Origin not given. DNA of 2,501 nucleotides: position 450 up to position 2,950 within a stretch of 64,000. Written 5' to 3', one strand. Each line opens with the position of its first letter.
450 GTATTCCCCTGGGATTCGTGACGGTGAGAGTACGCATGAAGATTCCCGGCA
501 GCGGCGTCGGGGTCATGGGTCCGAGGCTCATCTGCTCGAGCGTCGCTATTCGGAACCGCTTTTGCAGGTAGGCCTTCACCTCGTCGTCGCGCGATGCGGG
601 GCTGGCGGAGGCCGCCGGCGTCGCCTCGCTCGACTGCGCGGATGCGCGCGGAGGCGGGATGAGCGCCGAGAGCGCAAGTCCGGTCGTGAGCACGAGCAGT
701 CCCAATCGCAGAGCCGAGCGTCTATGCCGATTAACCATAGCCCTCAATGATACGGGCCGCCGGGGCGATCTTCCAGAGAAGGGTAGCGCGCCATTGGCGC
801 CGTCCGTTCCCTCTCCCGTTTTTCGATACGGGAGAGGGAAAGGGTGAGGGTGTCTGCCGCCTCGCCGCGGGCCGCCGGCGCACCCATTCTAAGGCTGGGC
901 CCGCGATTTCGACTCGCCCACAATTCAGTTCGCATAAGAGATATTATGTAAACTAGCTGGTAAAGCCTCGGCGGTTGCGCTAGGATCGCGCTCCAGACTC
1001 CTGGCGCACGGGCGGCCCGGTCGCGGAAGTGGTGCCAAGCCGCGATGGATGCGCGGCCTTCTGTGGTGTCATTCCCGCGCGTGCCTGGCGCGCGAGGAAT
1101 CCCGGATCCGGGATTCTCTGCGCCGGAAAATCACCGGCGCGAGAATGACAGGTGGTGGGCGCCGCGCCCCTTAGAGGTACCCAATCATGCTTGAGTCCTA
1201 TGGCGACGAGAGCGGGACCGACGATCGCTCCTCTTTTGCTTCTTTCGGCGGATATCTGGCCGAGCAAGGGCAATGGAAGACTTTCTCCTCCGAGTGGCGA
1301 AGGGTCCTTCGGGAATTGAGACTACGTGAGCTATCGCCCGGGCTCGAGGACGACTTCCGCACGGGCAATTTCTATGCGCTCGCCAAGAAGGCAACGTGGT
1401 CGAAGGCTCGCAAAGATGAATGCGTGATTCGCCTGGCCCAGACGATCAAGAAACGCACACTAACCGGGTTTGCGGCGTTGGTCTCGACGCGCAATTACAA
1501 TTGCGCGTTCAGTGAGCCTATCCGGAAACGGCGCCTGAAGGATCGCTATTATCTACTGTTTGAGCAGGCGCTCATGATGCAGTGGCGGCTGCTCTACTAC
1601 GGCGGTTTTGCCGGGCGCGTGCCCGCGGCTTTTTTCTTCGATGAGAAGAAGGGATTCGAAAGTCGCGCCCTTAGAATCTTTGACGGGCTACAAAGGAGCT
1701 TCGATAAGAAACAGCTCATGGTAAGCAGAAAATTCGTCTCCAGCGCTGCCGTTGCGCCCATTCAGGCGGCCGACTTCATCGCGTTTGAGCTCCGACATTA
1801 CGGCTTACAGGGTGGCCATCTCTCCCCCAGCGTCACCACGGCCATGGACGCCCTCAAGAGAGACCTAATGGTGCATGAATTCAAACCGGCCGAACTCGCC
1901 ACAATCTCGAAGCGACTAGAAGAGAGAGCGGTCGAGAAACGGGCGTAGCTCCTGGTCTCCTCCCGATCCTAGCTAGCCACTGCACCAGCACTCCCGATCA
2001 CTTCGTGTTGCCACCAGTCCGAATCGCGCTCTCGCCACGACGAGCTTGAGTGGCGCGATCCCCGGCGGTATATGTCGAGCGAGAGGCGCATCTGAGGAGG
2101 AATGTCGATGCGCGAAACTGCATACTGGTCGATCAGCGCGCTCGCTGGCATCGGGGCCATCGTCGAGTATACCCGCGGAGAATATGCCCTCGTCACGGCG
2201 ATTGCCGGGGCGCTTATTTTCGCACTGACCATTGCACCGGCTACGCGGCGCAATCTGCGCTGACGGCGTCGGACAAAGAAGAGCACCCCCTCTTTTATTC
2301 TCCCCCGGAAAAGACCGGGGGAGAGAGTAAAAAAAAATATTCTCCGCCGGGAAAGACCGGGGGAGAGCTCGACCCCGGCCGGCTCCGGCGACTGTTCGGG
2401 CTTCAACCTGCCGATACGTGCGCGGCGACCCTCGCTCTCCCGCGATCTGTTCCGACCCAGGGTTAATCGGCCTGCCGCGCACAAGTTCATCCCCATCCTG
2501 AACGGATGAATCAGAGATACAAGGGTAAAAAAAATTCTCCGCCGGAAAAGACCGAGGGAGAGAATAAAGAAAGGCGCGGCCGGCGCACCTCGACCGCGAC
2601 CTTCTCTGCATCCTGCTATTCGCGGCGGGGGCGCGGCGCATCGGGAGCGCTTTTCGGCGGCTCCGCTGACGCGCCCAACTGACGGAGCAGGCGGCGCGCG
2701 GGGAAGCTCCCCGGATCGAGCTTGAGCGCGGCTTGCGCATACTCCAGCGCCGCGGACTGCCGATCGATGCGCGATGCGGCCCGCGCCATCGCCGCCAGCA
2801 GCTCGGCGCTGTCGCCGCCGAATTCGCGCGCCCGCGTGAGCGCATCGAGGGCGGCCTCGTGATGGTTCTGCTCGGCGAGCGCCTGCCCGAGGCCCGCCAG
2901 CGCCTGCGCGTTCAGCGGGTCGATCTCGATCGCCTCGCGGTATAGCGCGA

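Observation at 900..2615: A lower-GC islet carrying a DUF3800-like gene, bracketed by hairpin repeat elements and fronted by a perfect 20-bp palindrome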

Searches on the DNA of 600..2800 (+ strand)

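Call 11: search_rna_families(source=window, start=600, end=2800, threshold=evalue, max_evalue=10, show_alignments=5)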
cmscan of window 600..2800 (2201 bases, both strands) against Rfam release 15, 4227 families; matches with E-value up to 10: 11.
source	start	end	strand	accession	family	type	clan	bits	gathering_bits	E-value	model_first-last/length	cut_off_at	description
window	2362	2496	+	RF02234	sX15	Gene; sRNA;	-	26.1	55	0.11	1-159/159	no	Xanthomonadaceae sRNA sX15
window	2296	2369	-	RF01538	TB11Cs3H1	Gene; snRNA; snoRNA; HACA-box;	-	22.6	50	0.11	1-72/72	no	Trypanosomatid snoRNA TB11Cs3H1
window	801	846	+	RF04240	mir-4716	Gene; miRNA;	-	20.9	76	0.4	1-84/84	no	mir-4716 microRNA precursor family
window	806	841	+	RF04096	mir-4433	Gene; miRNA;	-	19.2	77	1.7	1-83/83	no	mir-4433 microRNA precursor family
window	798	839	-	RF00381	Antizyme_FSE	Cis-reg; frameshift_element;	-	18.6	40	1.2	6-54/59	no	Antizyme RNA frameshifting stimulation element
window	2285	2342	+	RF00736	mir-320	Gene; miRNA;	-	16.9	55.5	1.9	1-76/76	no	mir-320 microRNA precursor family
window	2511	2557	+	RF02946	cow-rumen-1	Gene; sRNA;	-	16.8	53.4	1.7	1-61/61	no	cow-rumen-1 RNA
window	2284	2328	+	RF01522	TB10Cs1H1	Gene; snRNA; snoRNA; HACA-box;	-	15.9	45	9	1-71/71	no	Trypanosomatid snoRNA TB10Cs1H1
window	808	850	+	RF00381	Antizyme_FSE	Cis-reg; frameshift_element;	-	15.6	40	8.6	6-56/59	no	Antizyme RNA frameshifting stimulation element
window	810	885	+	RF00191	SNORA57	Gene; snRNA; snoRNA; HACA-box;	-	15.2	40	1.7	1-149/149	no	Small nucleolar RNA SNORA57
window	805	908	-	RF02657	sot2652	Gene; sRNA;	-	14.5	61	3.3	1-187/187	no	Sense overlapping transcript RNA 2652 (sot)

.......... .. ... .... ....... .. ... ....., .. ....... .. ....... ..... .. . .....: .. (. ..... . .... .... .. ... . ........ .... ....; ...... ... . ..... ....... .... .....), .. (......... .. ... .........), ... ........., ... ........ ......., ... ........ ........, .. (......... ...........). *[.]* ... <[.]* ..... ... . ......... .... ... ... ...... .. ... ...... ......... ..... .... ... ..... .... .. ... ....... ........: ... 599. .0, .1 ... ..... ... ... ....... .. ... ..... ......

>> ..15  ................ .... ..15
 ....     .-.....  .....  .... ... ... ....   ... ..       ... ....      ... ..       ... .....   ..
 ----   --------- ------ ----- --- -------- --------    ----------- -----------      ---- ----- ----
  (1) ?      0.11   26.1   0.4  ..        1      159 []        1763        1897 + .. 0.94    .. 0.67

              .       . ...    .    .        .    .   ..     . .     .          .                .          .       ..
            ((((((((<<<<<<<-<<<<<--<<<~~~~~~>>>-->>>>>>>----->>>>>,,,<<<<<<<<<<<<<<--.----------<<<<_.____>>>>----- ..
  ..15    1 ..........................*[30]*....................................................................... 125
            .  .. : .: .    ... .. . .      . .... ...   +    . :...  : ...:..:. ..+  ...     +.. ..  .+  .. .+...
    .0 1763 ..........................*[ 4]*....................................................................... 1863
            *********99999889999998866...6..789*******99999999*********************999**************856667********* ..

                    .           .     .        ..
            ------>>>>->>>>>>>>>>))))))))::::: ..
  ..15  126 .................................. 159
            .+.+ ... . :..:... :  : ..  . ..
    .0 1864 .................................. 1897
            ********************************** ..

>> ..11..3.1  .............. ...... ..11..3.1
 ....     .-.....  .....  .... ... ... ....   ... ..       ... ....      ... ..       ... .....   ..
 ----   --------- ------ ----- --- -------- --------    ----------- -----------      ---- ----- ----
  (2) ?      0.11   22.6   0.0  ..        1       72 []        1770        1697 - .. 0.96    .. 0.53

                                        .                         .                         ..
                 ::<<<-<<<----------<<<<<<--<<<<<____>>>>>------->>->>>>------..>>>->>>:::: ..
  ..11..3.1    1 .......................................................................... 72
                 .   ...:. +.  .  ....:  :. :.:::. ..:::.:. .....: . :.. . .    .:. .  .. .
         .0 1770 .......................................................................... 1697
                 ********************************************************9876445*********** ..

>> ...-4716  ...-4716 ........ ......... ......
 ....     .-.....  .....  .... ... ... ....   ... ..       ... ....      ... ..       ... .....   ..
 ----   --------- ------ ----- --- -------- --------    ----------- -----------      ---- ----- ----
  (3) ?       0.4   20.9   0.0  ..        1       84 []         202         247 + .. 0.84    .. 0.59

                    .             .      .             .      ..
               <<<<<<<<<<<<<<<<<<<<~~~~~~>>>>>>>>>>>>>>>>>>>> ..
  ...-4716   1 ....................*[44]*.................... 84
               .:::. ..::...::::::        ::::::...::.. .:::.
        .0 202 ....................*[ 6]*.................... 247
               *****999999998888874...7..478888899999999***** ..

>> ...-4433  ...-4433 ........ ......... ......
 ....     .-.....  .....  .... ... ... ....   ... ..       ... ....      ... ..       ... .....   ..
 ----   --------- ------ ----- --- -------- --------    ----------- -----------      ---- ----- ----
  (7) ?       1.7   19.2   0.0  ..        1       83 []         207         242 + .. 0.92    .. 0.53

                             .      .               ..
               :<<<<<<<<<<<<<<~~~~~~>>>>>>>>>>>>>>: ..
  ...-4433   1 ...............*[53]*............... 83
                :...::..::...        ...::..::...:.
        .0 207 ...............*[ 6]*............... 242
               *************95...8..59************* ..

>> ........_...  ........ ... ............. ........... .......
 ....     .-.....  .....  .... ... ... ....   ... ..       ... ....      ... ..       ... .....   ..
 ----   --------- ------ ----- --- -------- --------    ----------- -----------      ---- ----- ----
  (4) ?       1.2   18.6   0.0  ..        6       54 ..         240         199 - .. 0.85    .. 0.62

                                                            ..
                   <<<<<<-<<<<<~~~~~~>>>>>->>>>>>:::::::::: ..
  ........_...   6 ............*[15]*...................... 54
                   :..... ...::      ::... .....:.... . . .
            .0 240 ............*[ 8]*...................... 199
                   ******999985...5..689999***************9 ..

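Call 25: search_rna_families(sources=[L007, L008, L009, L010, L011, L012], threshold=evalue, max_evalue=0.1)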
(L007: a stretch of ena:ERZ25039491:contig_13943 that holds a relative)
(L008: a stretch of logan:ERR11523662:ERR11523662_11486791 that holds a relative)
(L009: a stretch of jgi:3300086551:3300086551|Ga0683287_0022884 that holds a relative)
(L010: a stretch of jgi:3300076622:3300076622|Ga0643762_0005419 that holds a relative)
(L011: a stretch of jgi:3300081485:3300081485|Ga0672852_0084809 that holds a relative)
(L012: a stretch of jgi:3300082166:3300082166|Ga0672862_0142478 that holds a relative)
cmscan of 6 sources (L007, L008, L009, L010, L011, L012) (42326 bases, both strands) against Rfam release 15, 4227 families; matches with E-value up to 0.1: 1.
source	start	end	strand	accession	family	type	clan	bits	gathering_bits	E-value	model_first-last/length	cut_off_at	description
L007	7877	7929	+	RF01762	whalefall-1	Gene; sRNA;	-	25.3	37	0.018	1-56/56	no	Whalefall-1 RNA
